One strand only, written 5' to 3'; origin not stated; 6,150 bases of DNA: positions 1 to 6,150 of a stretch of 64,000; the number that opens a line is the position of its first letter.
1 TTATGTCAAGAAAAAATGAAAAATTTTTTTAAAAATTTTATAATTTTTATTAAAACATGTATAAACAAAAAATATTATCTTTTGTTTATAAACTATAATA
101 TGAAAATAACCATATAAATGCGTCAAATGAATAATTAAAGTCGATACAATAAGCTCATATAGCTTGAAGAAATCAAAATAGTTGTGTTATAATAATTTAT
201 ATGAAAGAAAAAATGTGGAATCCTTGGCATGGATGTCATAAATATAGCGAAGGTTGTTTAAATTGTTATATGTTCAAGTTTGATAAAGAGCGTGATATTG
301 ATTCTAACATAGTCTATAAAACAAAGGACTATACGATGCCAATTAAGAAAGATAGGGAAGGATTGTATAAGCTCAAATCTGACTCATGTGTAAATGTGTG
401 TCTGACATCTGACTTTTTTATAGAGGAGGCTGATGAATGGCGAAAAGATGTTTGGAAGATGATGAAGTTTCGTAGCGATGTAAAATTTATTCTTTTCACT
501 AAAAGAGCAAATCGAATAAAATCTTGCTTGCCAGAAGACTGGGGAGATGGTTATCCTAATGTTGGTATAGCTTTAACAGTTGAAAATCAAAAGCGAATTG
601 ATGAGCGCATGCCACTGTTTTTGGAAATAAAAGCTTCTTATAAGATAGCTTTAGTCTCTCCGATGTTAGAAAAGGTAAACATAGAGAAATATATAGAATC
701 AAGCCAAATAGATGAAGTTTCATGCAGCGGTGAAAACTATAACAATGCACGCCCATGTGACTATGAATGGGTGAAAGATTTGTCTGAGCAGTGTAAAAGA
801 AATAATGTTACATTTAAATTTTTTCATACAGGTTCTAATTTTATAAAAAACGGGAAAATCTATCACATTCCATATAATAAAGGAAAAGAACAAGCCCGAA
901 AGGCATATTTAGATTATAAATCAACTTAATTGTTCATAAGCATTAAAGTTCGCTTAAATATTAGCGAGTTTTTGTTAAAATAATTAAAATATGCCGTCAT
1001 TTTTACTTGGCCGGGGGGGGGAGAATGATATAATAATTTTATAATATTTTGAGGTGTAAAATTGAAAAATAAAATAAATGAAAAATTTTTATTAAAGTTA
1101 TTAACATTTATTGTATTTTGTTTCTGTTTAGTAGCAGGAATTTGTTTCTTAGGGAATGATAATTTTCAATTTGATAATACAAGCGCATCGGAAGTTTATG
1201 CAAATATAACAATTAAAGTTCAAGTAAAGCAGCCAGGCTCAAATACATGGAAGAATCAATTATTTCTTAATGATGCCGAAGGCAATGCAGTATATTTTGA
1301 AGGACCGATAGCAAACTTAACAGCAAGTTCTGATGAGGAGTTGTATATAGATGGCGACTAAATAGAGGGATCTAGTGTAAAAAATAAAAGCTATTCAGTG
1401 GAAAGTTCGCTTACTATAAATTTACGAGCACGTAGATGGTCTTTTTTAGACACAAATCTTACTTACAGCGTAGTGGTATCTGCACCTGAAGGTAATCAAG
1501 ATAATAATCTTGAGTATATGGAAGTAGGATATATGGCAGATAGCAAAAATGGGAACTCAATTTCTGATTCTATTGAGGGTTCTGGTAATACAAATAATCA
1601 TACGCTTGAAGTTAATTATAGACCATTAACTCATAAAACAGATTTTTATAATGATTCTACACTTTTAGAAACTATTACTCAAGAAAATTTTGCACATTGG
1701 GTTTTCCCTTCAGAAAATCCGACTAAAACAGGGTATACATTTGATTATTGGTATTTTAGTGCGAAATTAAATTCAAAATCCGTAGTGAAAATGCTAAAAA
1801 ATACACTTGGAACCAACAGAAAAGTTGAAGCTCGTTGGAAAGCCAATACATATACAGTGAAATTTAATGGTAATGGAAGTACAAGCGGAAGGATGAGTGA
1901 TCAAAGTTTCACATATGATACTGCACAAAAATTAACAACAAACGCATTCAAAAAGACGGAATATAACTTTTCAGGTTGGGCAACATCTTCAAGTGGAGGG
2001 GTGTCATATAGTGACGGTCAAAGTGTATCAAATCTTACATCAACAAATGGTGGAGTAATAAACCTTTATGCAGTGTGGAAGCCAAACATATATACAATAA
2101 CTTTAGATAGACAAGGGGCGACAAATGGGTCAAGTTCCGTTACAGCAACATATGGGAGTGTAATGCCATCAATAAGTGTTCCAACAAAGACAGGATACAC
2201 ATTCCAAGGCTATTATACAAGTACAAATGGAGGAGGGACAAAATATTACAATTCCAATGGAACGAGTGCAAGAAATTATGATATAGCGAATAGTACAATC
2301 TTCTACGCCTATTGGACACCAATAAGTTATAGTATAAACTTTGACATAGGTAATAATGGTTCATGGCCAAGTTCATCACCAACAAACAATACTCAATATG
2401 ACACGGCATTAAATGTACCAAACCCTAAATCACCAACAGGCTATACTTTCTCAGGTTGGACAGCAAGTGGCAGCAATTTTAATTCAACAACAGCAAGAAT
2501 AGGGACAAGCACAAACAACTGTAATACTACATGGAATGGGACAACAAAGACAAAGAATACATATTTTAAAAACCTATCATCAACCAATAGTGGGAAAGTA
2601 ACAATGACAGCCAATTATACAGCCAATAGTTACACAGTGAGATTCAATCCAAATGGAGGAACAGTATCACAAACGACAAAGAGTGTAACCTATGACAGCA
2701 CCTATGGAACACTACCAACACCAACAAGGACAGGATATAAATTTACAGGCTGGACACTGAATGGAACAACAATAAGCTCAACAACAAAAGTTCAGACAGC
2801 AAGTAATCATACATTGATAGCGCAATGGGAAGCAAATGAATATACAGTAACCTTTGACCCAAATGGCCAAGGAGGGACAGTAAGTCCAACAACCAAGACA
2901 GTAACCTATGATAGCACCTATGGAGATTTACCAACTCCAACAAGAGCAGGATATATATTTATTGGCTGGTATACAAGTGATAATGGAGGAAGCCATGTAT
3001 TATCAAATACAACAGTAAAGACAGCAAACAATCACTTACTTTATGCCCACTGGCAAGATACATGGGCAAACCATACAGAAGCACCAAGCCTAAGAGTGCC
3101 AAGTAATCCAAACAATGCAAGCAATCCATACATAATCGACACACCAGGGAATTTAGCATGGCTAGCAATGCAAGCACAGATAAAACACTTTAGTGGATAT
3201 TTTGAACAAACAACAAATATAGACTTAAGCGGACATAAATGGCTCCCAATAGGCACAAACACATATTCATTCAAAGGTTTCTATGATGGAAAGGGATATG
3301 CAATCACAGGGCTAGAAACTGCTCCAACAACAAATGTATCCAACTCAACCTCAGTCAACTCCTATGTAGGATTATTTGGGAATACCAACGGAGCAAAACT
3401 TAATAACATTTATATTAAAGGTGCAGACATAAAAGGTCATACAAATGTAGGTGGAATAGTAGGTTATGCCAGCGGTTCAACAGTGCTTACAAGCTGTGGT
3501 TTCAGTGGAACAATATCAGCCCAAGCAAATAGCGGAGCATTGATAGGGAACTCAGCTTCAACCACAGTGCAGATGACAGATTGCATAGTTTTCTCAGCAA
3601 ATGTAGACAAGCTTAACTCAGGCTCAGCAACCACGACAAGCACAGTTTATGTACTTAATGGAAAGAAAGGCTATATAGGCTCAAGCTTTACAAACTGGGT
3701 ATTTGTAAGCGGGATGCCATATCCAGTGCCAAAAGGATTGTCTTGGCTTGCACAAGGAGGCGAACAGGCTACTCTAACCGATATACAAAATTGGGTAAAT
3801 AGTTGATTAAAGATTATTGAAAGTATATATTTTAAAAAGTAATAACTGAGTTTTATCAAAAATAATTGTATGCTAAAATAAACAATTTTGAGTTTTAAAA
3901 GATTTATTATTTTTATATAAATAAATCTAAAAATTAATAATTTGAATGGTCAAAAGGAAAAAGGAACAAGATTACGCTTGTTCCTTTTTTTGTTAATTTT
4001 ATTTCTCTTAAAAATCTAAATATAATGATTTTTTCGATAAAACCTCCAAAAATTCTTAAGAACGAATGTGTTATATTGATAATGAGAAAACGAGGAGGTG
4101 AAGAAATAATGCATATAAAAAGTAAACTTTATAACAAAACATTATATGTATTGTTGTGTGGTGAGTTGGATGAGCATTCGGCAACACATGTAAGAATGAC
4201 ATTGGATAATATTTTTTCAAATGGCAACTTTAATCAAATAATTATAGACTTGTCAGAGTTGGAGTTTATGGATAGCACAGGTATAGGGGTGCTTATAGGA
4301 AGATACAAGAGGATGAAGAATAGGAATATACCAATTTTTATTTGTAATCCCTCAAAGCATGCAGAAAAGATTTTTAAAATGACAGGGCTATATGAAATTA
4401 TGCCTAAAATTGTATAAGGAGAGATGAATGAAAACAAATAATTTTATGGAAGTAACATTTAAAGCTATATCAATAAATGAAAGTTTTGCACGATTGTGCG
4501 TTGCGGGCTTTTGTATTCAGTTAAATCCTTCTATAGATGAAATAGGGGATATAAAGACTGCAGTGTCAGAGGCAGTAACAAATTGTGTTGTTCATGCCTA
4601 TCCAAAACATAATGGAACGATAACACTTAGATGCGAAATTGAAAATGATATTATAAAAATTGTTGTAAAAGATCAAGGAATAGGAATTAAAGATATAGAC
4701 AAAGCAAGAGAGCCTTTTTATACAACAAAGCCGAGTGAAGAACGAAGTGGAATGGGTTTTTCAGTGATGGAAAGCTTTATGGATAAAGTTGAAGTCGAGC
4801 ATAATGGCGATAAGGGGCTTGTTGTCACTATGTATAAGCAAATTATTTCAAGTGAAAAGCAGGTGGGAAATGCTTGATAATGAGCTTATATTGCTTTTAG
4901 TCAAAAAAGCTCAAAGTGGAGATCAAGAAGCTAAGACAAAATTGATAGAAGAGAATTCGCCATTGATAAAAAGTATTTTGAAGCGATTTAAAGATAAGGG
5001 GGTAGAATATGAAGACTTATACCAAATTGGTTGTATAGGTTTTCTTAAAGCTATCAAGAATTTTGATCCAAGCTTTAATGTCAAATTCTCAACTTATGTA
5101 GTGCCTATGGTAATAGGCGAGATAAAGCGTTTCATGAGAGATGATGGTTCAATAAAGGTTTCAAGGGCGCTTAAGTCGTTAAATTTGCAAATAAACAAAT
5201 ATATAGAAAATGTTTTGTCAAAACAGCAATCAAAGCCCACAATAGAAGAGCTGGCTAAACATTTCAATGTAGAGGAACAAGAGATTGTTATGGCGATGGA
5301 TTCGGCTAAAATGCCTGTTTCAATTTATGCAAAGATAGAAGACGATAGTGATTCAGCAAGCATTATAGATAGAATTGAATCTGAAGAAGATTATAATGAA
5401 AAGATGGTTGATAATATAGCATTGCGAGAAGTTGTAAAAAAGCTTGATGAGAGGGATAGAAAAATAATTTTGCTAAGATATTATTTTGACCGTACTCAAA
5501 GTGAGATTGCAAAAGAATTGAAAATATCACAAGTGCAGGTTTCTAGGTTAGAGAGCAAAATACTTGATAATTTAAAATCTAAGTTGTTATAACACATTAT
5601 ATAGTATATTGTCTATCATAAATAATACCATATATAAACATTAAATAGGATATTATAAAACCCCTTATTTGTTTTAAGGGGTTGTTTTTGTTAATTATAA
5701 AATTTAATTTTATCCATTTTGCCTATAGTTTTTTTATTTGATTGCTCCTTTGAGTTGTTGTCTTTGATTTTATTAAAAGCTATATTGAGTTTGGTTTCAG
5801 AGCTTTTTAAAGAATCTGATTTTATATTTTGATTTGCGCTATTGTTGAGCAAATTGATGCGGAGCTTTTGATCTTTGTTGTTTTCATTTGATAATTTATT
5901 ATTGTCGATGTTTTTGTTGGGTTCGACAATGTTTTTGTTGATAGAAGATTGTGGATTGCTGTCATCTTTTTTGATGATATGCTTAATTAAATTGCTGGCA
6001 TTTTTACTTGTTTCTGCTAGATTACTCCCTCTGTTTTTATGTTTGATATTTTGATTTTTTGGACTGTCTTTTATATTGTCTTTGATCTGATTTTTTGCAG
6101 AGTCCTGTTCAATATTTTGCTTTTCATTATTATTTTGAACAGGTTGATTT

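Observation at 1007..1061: G9 homopolymer fills the spacer of the putative promoter of a surface-protein gene: candidate slipped-strand phase switch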

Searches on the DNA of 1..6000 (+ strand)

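Call 7: search_dna_similar(query=window:1-6000:+, collection=phages, mode=near)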
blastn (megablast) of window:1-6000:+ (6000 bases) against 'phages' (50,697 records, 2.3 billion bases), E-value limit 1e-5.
No match.
